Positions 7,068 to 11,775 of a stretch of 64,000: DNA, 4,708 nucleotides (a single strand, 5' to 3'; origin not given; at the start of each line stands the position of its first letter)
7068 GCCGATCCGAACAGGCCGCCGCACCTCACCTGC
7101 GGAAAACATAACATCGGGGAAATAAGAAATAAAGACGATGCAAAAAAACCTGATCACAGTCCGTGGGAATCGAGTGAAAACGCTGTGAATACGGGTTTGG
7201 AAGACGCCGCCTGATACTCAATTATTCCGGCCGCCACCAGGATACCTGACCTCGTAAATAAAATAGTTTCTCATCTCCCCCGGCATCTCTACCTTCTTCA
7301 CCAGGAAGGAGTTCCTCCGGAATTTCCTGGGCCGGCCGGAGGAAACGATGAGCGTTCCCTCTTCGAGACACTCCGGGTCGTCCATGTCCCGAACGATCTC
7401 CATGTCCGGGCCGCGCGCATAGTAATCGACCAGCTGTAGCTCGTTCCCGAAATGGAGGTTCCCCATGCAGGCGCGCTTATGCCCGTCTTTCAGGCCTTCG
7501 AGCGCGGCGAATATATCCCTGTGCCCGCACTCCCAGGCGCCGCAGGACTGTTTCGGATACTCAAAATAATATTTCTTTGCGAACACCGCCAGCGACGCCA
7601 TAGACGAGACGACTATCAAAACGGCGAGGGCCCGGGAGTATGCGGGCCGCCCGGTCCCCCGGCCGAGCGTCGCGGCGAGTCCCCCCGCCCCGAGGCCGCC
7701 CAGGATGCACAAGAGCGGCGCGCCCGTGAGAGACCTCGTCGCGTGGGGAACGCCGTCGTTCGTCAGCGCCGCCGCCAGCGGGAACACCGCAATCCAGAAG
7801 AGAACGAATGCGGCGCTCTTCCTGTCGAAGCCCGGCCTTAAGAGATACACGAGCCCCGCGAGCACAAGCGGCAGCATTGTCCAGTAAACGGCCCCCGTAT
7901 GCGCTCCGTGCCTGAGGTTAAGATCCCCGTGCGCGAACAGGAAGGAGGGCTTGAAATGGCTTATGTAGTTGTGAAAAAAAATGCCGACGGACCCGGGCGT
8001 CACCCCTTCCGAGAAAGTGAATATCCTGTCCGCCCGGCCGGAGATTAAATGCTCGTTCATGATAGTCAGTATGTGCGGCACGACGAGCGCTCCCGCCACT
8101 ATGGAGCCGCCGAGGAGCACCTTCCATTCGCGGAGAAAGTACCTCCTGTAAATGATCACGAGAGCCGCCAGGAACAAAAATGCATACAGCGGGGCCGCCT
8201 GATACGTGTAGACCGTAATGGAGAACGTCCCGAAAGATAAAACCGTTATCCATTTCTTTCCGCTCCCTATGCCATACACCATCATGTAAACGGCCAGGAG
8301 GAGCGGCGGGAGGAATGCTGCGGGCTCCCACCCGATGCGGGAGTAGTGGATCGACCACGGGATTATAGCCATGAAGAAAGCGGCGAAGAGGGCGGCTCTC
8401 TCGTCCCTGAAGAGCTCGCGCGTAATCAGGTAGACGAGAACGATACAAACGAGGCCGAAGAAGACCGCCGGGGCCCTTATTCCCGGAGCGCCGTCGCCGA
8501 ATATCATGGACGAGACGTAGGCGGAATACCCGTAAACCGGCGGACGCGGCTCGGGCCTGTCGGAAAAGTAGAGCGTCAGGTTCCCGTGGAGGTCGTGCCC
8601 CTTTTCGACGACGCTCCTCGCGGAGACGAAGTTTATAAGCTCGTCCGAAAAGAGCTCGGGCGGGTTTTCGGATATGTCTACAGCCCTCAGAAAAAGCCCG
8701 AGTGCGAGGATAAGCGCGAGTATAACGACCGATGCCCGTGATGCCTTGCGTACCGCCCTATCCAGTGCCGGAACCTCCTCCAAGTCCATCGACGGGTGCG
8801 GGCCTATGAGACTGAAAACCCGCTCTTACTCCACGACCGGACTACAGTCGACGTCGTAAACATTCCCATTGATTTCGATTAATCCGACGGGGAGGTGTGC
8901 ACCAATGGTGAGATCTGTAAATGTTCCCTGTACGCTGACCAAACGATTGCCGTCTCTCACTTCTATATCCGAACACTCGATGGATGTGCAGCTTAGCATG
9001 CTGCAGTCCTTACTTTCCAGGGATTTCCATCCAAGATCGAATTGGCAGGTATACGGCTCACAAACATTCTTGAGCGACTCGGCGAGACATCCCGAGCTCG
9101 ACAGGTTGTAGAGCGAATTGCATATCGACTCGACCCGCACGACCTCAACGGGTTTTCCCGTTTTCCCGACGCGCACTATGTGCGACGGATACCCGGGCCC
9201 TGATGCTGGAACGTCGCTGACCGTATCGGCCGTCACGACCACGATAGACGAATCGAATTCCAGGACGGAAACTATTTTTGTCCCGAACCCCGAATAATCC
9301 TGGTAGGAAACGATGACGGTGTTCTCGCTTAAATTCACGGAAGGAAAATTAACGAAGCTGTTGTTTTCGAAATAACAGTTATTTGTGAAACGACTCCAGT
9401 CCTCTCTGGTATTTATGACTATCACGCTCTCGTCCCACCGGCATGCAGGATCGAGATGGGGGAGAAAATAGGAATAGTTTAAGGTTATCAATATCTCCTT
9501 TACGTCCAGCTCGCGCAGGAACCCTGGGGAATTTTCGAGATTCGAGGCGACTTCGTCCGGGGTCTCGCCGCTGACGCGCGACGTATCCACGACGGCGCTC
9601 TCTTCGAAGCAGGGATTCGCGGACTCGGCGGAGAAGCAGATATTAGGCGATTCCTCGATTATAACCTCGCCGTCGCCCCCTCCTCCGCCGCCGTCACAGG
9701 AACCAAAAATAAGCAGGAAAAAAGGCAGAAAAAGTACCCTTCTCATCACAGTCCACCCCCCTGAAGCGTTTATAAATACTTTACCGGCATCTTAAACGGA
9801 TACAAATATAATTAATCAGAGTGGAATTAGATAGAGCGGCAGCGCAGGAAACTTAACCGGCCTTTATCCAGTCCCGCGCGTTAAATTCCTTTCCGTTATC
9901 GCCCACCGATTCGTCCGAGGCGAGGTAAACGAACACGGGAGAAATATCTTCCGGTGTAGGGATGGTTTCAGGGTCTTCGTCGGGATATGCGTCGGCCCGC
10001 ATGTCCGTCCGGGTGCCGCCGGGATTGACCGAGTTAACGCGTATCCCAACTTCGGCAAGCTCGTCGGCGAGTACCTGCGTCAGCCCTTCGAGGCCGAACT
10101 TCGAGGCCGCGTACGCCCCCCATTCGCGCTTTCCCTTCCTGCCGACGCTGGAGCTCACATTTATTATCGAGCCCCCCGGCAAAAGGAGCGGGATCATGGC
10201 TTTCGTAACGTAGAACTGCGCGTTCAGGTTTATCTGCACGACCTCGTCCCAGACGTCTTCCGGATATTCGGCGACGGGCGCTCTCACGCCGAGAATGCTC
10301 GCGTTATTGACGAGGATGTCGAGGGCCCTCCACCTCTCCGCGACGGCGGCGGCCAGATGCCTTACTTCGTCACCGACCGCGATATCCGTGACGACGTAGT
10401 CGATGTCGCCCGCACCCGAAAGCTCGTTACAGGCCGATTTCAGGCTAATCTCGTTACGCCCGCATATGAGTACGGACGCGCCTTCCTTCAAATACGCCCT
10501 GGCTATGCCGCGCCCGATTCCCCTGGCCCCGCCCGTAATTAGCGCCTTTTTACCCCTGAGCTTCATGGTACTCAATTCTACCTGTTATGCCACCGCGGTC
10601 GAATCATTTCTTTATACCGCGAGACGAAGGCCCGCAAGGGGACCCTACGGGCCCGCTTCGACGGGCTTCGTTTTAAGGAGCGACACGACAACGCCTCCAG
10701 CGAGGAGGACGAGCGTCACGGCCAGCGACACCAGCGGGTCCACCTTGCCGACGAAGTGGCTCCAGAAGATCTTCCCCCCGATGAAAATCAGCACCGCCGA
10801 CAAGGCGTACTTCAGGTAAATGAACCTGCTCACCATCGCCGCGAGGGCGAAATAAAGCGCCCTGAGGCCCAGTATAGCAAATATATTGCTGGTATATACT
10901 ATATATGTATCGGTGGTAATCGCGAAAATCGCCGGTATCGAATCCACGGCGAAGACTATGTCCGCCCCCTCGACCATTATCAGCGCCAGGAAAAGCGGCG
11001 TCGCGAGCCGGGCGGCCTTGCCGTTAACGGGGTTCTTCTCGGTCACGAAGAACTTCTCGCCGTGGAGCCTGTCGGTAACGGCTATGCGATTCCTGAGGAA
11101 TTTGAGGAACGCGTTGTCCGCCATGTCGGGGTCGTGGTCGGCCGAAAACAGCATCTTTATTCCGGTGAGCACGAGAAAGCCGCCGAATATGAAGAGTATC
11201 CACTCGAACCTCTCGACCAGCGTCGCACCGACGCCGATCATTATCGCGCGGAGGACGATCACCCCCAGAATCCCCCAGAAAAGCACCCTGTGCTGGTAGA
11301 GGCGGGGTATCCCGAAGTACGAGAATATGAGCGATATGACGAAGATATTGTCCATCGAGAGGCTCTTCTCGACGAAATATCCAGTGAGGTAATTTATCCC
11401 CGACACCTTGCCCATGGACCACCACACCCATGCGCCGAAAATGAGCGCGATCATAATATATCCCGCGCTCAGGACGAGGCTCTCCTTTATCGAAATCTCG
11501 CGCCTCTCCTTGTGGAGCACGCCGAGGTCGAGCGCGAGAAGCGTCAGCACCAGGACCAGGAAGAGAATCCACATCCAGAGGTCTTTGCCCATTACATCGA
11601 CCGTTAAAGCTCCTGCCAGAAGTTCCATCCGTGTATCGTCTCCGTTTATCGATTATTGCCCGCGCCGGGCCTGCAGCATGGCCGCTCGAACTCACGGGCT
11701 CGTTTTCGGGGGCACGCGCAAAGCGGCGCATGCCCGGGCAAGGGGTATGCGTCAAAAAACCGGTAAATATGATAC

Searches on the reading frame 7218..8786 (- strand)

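Call 8: search_protein_families(library=ncbifam, proteins=[window:7218-8786:-], max_evalue=0.001)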
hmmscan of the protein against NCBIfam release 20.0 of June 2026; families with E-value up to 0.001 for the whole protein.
window:7218-8786:- (522 aa): 3 families
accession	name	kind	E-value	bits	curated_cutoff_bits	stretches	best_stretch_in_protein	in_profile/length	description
TIGR03663.1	TIGR03663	subfamily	1.6e-09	37.3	126.25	1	77-214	47-182/435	flippase activity-associated protein Agl23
TIGR04154.1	archaeo_STT3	subfamily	3.9e-05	22.2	450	1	108-155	103-150/831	oligosaccharyl transferase, archaeosortase A system-associated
NF009784.2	PRK13279.1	equivalog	0.00022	20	567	1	83-138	62-119/539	lipid IV(A) 4-amino-4-deoxy-L-arabinosyltransferase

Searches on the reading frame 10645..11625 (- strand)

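Call 8: search_protein_families(library=ncbifam, proteins=[window:10645-11625:-], max_evalue=0.001)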
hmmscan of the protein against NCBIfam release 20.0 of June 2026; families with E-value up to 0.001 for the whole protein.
window:10645-11625:- (326 aa): 3 families
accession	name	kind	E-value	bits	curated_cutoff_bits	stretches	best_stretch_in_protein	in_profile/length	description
TIGR03718.1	R_switched_Alx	subfamily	9.4e-120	399.6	246.4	1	15-320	2-302/303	TerC/Alx family metal homeostasis membrane protein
TIGR03716.1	R_switched_YkoY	subfamily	6.8e-16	58.5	138.5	1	84-289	7-178/220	integral membrane protein, YkoY family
TIGR03717.1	R_switched_YjbE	subfamily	4.6e-09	36.3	134.8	1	88-288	11-174/176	YjbE family putative metal transport protein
